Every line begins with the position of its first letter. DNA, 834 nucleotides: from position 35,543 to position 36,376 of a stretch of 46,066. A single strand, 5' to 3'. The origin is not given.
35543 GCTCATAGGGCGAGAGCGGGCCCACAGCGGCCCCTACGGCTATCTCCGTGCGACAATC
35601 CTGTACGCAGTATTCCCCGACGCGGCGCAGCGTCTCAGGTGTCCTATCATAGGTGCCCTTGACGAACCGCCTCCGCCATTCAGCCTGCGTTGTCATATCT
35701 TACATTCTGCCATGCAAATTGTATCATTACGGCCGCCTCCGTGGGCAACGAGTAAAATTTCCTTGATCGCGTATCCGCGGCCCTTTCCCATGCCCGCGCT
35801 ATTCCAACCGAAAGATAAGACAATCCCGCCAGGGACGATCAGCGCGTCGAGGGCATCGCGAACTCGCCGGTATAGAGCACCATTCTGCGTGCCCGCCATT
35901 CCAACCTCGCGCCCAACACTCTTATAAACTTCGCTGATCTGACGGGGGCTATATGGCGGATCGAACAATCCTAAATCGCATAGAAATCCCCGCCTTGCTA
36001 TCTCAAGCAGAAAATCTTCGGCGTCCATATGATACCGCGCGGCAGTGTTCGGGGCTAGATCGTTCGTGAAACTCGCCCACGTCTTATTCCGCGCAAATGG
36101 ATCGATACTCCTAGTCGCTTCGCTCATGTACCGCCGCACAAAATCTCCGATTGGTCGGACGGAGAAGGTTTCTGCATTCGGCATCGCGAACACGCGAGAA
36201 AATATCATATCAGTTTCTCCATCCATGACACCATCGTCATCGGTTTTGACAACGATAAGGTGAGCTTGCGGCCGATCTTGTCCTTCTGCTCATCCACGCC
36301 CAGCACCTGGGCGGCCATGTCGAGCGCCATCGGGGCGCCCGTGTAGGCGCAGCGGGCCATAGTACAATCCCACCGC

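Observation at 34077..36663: Family A DNA polymerase split inside its exonuclease domain by a methyltransferase gene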

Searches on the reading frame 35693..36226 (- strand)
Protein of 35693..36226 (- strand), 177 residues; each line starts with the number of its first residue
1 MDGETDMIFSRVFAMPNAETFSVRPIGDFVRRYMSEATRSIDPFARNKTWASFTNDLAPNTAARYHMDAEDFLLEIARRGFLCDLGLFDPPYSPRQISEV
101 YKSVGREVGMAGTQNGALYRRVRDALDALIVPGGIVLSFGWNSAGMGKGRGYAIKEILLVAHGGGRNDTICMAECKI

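Call 3: search_protein_families(library=pfam, proteins=[window:35693-36226:-], max_evalue=0.01)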
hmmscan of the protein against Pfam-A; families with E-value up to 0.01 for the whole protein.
window:35693-36226:- (177 aa): 0 families

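Call 6: search_protein_families(library=phrogs, proteins=[window:35693-36226:-], max_evalue=0.001)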
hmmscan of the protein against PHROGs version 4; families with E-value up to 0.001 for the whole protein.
window:35693-36226:- (177 aa): 1 family
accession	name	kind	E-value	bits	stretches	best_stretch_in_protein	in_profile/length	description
phrog_11619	-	other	6.2e-35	121.3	1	17-176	21-174/186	DNA methyltransferase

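Call 34: search_dna_similar(query=window:35696-36208:-, collection=phages, mode=protein, max_rows=25, max_evalue=0.001)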
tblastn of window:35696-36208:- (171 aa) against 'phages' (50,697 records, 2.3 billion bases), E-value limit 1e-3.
Records with a match: 24; places in all: 24; records where one place covers at least 80% of the query: 24.
Best place of each record, by identity: <60% 24.
By first word of the organism name: Erwinia 6; Staphylococcus 6; Yersinia 4; Bacteriophage 2; Croceibacter 2; Serratia 2; Streptococcus 2.
By host as written in the record: - 6; Erwinia amylovora 3; Erwinia amylovora SNUABM_01 3; Croceibacter atlanticus HTCC2559 2; Serratia marcescens UCC2017 2; Staphylococcus aureus ATCC 25923 2; Staphylococcus pseudintermedius 2; Streptococcus infantis 23TH 1; and 3 more.
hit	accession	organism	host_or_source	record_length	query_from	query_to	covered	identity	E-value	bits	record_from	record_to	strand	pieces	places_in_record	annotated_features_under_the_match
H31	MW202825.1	Bacteriophage sp.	Manatee Spring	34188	1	171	100%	49.4%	5e-42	154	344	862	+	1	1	adenine-specific DNA methylase (x2)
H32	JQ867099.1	Croceibacter phage P2559S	Croceibacter atlanticus HTCC2559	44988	1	170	99%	46.5%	3e-44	160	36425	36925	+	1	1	hypothetical protein (x2)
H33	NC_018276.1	Croceibacter phage P2559S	Croceibacter atlanticus HTCC2559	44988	1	170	99%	46.5%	3e-44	160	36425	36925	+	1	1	DNA methyltransferase | Holliday junction resolvase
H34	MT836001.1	Bacteriophage sp.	human fecal samples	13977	1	171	100%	46.2%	2e-45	164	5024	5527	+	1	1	record has no annotation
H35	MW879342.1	Erwinia phage pEa_SNUABM_19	Erwinia amylovora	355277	1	170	99%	45.6%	1e-41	153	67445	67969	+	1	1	hypothetical protein (x2)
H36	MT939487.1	Erwinia phage pEa_SNUABM_47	Erwinia amylovora SNUABM_01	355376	1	170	99%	45.6%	1e-41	153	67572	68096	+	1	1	putative adenine-specific DNA methylase | hypothetical protein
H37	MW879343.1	Erwinia phage pEa_SNUABM_44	Erwinia amylovora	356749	1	170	99%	45.6%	1e-41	153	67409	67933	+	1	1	hypothetical protein (x2)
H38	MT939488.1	Erwinia phage pEa_SNUABM_50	Erwinia amylovora SNUABM_01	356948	1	170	99%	45.6%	1e-41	153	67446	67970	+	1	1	putative adenine-specific DNA methylase | hypothetical protein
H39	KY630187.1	Serratia phage BF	Serratia marcescens UCC2017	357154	1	170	99%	45.6%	1e-41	153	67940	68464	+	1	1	adenine-specific DNA methylase | hypothetical protein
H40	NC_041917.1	Serratia phage BF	Serratia marcescens UCC2017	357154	1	170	99%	45.6%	1e-41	153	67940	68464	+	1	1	DNA methyltransferase | hypothetical protein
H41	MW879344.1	Erwinia phage pEa_SNUABM_49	Erwinia amylovora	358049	1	170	99%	45.6%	1e-41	153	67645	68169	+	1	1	hypothetical protein (x2)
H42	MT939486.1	Erwinia phage pEa_SNUABM_12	Erwinia amylovora SNUABM_01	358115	1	170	99%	45.6%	1e-41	153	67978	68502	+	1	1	hypothetical protein | putative adenine-specific DNA methylase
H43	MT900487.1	Streptococcus phage 23TH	Streptococcus infantis 23TH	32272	1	171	100%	43.1%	8e-34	130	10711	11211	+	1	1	hypothetical protein (x2)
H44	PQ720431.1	Streptococcus phage Bonnie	Streptococcus suis 21171_DNR38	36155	1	170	99%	43.4%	1e-35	136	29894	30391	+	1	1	DNA methyltransferase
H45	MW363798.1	Staphylococcus phage LSA2308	Staphylococcus aureus ATCC 25923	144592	1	171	100%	42.8%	9e-41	150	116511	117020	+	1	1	hypothetical protein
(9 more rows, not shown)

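Call 35: search_solved_structures(query=window:35696-36208:-, max_evalue=10, show_alignments=2)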
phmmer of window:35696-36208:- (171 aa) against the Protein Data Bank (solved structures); distinct sequences matched with E-value up to 10: 0.

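Call 36: search_protein_families(library=ncbifam, proteins=[window:35696-36208:-], max_evalue=0.1)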
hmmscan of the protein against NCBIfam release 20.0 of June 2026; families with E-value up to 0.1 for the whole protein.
window:35696-36208:- (171 aa): 0 families

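Call 38: find_homologous_proteins(query=window:35696-36208:-, max_evalue=0.00001)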
Query window:35696-36208:- (171 aa): 6519 proteins with E <= 0.00001 among 6572 candidates; the best 120 are listed.
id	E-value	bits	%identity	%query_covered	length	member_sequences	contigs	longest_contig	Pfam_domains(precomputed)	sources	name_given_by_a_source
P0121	3.5e-83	295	77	100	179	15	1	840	-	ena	-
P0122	5.6e-82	292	77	98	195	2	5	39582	-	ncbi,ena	-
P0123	9.0e-82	291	76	100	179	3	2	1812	-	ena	-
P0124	1.1e-81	291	75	99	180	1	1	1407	-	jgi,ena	-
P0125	2.6e-81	289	76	99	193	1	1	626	-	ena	-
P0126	6.4e-81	288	74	100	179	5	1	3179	-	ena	-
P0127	1.0e-80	287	75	99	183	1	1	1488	-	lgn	-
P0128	2.9e-80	286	74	100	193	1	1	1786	-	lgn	-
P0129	8.1e-79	281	73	99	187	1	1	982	-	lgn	-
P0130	2.1e-78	280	74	100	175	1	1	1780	-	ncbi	-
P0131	3.1e-78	279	72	99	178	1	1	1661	-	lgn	-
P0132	5.8e-78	278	76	95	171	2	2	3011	-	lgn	-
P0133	8.4e-78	278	74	100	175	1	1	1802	-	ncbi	-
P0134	9.3e-78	278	72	99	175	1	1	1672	-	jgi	jgi:hypothetical protein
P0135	6.9e-77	275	71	99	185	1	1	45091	-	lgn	-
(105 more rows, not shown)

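Call 40: find_encoding_contigs(protein=P0122, flank=5000, max_places=2)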
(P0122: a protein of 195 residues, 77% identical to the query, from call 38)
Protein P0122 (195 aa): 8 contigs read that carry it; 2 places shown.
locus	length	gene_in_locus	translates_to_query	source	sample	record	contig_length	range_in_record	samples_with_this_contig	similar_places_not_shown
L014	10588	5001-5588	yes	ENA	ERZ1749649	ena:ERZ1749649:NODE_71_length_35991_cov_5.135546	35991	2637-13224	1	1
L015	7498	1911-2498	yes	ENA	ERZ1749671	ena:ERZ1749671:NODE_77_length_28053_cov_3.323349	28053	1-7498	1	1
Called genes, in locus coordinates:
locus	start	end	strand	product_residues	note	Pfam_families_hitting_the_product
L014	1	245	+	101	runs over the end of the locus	-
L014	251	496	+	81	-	-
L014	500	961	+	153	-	PF13392:HNH_3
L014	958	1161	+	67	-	-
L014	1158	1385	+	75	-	-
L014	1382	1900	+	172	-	PF05565:Sipho_Gp157 (weak)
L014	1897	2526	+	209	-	PF13392:HNH_3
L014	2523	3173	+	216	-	PF04404:ERF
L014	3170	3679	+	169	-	PF13392:HNH_3, PF00847:AP2 (weak)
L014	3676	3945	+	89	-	-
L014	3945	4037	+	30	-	-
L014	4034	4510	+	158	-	-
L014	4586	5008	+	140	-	-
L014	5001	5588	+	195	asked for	-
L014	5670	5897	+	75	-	-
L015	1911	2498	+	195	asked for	-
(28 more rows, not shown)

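Call 41: find_encoding_contigs(protein=P0135, flank=5000, max_places=1)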
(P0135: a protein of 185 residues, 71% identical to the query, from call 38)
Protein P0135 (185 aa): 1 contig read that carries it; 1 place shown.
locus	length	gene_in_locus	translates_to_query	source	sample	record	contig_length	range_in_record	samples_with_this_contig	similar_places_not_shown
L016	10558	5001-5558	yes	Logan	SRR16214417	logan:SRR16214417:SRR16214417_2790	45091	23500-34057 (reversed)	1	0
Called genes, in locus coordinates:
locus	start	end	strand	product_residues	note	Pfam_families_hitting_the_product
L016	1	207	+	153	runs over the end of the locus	-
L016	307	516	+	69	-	-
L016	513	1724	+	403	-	PF10926:DUF2800, PF12705:PDDEXK_1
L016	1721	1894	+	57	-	-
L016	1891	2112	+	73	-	-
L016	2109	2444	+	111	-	-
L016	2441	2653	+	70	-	-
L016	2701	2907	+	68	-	-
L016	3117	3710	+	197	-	PF10991:Enc34_ssDNA-bd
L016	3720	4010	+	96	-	-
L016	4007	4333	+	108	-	PF11195:Tad2-like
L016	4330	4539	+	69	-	-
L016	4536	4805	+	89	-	PF10073:GapR_DNA-bd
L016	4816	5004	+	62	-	-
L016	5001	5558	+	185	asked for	-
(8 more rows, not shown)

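Call 59: predict_structure(alignment_id=A3)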
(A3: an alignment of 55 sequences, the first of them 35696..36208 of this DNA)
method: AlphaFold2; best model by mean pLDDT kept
length: 171 residues; sequences in the alignment: 55
mean_pLDDT: 92.0   pTM: 0.88
mean pLDDT of the five models: 92.0, 90.0, 89.7, 89.5, 86.9
residues with pLDDT >= 90: 121; 70-90: 50; 50-70: 0; < 50: 0
segments of 3 or more residues with pLDDT < 50: none
pLDDT, mean of each block of 10 residues (from residue 1): 94 89 97 96 94 95 97 97 88 87 76 93 98 87 96 87 94 96
secondary structure, 60 per line:
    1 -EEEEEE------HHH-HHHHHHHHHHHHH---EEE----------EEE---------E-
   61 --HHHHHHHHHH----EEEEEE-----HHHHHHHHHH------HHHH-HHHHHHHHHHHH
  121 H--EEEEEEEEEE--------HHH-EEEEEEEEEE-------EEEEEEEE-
elements in order: E2-7 H18-30 E34-36 E47-49 H63-72 E77-82 H88-97 H104-107 H109-121 E124-133 E146-155 E163-170

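Call 63: fold_search(model_id=the predicted structure, library=pdb)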
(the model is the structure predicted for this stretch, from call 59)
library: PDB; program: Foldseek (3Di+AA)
matches with E <= 10: 1550; with E <= 0.001: 37
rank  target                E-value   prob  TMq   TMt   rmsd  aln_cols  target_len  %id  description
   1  1wxw_B                7.4e-06  1.00  0.54  0.27   5.9       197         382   15  Crystal structure of Tt1595, a putative SAM-dependent methyltransferase from Thermus thermophillus HB8 (released 2005-08-02)
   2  3tma                  1.0e-05  1.00  0.60  0.33   4.9       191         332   17  Crystal structure of TrmN from Thermus thermophilus (released 2012-03-14)
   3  5e71                  2.6e-05  1.00  0.53  0.31   4.7       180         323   17  Crystal structure of the archaeal tRNA m2G/m22G10 methyltransferase (aTrm11) from Thermococcus kodakarensis (released 2016-07-06)
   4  2as0_A                3.7e-05  1.00  0.48  0.23   6.7       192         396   14  Crystal Structure of PH1915 (APC 5817): A Hypothetical RNA Methyltransferase (released 2005-09-20)
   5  3c0k_A                3.7e-05  1.00  0.54  0.27   6.8       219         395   15  Crystal Structure of a ribosomal RNA methyltranferase (released 2008-11-04)
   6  3ldf                  4.0e-05  1.00  0.56  0.28   5.3       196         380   12  Crystal structure of SMU.776, a putative methyltransferase complexed with SAH (released 2011-01-19)
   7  1wxw_A                5.8e-05  1.00  0.54  0.27   5.9       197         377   14  Crystal structure of Tt1595, a putative SAM-dependent methyltransferase from Thermus thermophillus HB8 (released 2005-08-02)
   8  3vse_C                7.0e-05  1.00  0.59  0.29   4.7       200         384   12  Crystal structure of methyltransferase (released 2013-04-10)
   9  2cww_A                9.0e-05  1.00  0.56  0.28   5.8       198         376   15  Crystal structure of Thermus thermophilus TTHA1280, a putative SAM-dependent RNA methyltransferase, in complex with S- (released 2005-10-11)
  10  3vse_D                9.0e-05  1.00  0.59  0.29   4.6       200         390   13  Crystal structure of methyltransferase (released 2013-04-10)
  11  2fpo_A                9.0e-05  1.00  0.54  0.52   5.4       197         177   10  Putative methyltransferase yhhF from Escherichia coli. (released 2006-02-28)
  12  2igt_C                1.0e-04  1.00  0.54  0.33   5.3       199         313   14  Crystal Structure of the SAM Dependent Methyltransferase from Agrobacterium tumefaciens (released 2006-10-24)
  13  3vse_B                1.1e-04  1.00  0.60  0.29   4.6       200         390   12  Crystal structure of methyltransferase (released 2013-04-10)
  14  2b78                  1.1e-04  1.00  0.53  0.27   5.5       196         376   11  A putative sam-dependent methyltransferase from Streptococcus mutans (released 2006-10-31)
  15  5zvd_A                1.2e-04  1.00  0.54  0.27   6.6       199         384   14  The crystal structure of NSun6 from Pyrococcus horikoshii (released 2018-12-12)
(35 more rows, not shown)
